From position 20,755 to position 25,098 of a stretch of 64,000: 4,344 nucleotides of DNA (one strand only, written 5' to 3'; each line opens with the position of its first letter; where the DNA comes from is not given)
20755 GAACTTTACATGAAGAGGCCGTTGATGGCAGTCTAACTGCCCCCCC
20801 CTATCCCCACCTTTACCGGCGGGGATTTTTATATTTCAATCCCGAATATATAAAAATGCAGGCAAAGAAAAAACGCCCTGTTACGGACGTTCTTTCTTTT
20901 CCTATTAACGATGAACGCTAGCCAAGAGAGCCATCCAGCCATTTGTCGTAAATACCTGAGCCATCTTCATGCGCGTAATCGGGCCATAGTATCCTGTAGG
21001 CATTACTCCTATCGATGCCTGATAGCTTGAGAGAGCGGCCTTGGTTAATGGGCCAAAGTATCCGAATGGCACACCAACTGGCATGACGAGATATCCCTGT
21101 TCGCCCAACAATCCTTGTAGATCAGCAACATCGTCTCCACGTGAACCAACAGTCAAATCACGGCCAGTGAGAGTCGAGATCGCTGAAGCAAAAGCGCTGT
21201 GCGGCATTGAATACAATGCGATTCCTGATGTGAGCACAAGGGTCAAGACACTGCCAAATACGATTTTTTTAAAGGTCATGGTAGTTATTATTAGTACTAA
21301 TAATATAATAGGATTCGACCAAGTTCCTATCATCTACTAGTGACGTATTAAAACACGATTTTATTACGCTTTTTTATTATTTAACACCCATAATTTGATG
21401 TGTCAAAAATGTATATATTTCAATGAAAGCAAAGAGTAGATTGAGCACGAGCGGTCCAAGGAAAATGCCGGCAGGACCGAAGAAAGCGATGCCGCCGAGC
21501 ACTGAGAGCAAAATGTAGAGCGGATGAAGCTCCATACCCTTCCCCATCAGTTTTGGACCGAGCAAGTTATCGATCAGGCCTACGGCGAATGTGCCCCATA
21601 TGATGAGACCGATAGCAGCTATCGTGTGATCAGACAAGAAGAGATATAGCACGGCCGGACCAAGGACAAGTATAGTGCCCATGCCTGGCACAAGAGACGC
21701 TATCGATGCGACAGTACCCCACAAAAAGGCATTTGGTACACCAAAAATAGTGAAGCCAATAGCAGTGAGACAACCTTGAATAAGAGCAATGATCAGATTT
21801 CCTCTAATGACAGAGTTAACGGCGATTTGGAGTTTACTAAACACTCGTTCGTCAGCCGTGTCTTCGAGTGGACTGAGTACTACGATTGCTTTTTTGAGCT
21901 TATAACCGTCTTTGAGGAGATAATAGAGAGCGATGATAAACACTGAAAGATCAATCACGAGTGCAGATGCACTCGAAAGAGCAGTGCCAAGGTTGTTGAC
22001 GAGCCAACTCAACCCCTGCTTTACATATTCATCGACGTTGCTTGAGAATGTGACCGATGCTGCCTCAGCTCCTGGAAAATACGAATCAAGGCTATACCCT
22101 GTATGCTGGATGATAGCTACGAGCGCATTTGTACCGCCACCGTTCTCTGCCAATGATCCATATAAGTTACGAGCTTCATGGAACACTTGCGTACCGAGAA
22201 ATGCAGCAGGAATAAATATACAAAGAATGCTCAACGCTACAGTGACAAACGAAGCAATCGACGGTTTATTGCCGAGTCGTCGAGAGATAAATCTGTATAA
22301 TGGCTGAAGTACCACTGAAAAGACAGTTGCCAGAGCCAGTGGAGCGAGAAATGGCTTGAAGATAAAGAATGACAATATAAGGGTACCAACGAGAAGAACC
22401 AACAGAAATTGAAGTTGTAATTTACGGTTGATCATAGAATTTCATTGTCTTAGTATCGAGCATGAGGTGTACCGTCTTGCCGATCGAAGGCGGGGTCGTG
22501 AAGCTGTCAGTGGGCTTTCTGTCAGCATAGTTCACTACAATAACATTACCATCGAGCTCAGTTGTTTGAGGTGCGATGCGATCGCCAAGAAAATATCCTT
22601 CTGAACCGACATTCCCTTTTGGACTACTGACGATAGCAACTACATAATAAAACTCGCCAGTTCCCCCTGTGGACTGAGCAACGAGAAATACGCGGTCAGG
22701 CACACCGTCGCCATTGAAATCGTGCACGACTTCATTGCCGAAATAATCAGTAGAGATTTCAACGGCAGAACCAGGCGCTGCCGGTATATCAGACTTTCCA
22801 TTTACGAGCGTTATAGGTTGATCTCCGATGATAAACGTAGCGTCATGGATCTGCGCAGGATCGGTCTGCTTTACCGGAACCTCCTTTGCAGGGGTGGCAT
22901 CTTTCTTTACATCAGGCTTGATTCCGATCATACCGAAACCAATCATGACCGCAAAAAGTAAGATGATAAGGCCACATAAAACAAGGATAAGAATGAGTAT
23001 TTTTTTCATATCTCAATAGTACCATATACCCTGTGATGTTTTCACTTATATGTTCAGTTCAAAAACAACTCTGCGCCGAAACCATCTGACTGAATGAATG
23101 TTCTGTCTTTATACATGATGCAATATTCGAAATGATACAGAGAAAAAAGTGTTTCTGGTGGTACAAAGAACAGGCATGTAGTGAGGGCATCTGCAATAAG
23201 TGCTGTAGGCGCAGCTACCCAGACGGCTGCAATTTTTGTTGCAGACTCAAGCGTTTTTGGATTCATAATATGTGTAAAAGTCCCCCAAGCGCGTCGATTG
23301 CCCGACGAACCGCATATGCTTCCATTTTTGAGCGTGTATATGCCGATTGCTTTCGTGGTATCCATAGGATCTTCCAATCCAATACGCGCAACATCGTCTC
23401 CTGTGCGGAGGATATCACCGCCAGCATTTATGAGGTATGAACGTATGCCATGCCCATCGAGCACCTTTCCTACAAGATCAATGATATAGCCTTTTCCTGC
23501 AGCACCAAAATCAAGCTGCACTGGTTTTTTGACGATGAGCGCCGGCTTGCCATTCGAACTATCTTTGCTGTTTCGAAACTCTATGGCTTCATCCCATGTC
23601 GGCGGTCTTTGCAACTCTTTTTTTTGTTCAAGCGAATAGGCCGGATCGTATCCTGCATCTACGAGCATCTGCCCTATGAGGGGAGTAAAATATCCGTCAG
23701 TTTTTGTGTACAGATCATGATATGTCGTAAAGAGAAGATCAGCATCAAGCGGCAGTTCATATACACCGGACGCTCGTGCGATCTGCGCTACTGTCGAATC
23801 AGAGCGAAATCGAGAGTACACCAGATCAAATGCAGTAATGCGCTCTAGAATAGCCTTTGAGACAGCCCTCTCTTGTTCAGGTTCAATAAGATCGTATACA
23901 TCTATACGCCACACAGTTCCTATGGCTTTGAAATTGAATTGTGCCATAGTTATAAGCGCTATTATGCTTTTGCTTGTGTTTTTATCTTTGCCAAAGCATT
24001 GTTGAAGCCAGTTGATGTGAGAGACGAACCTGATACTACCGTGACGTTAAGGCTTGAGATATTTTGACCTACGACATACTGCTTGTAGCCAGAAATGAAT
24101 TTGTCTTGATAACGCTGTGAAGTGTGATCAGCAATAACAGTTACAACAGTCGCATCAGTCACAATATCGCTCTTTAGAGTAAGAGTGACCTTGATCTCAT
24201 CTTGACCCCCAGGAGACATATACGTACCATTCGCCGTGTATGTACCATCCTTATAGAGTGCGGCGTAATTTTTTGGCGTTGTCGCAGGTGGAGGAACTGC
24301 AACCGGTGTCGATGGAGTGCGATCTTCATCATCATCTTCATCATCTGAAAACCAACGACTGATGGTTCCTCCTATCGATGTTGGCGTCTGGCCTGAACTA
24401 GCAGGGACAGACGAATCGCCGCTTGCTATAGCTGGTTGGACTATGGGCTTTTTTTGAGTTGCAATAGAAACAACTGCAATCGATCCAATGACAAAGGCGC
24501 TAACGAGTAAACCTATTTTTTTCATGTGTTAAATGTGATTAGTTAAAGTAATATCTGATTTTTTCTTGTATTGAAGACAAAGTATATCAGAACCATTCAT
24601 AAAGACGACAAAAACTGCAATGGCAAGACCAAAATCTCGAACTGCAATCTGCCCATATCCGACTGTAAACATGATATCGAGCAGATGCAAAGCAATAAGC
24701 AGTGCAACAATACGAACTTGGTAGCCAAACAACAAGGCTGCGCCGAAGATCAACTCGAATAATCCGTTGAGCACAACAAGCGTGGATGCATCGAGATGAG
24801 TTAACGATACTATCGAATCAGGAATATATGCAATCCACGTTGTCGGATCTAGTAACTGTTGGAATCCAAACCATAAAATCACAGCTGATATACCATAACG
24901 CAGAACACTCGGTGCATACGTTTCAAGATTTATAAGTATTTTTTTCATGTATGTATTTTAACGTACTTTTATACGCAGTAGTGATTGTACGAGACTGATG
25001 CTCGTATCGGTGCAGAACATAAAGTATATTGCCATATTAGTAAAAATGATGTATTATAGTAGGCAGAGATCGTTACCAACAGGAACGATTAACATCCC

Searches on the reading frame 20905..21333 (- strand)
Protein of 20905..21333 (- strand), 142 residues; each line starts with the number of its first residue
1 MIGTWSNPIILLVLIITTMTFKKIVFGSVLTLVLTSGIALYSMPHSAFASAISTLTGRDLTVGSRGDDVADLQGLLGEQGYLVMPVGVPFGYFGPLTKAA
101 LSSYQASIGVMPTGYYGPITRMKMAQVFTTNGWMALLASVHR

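Call 78: search_protein_families(library=pfam, proteins=[window:20905-21333:-], max_evalue=0.0001)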
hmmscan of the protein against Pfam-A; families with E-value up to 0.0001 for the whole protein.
window:20905-21333:- (142 aa): 1 family
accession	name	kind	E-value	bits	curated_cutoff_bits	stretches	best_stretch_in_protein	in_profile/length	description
PF01471.23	PG_binding_1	-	2.2e-09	37.8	23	1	65-124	1-57/57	Putative peptidoglycan binding domain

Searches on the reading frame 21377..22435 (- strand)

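Call 78: search_protein_families(library=pfam, proteins=[window:21377-22435:-], max_evalue=0.0001)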
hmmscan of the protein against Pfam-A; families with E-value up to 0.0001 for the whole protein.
window:21377-22435:- (352 aa): 1 family
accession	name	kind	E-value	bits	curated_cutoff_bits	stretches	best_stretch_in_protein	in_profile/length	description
PF01594.21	AI-2E_transport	-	3.3e-53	181.4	34.3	1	11-341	4-326/327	AI-2E family transporter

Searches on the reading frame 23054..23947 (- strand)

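Call 78: search_protein_families(library=pfam, proteins=[window:23054-23947:-], max_evalue=0.0001)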
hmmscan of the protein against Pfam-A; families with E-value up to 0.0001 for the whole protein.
window:23054-23947:- (297 aa): 1 family
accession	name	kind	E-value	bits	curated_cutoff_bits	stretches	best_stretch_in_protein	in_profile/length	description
PF02424.20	ApbE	-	6.5e-42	144.3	25.6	1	10-269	2-253/266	ApbE family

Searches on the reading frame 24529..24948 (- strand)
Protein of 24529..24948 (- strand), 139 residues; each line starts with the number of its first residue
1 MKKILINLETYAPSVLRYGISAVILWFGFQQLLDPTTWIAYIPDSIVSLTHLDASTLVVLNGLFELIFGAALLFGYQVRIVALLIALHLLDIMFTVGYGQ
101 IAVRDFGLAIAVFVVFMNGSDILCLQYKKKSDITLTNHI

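Call 78: search_protein_families(library=pfam, proteins=[window:24529-24948:-], max_evalue=0.0001)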
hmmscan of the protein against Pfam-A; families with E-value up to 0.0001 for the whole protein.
window:24529-24948:- (139 aa): 1 family
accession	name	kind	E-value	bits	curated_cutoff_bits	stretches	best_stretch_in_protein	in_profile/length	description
PF07681.17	DoxX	-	4.5e-09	37.3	23.6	1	14-96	3-83/85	DoxX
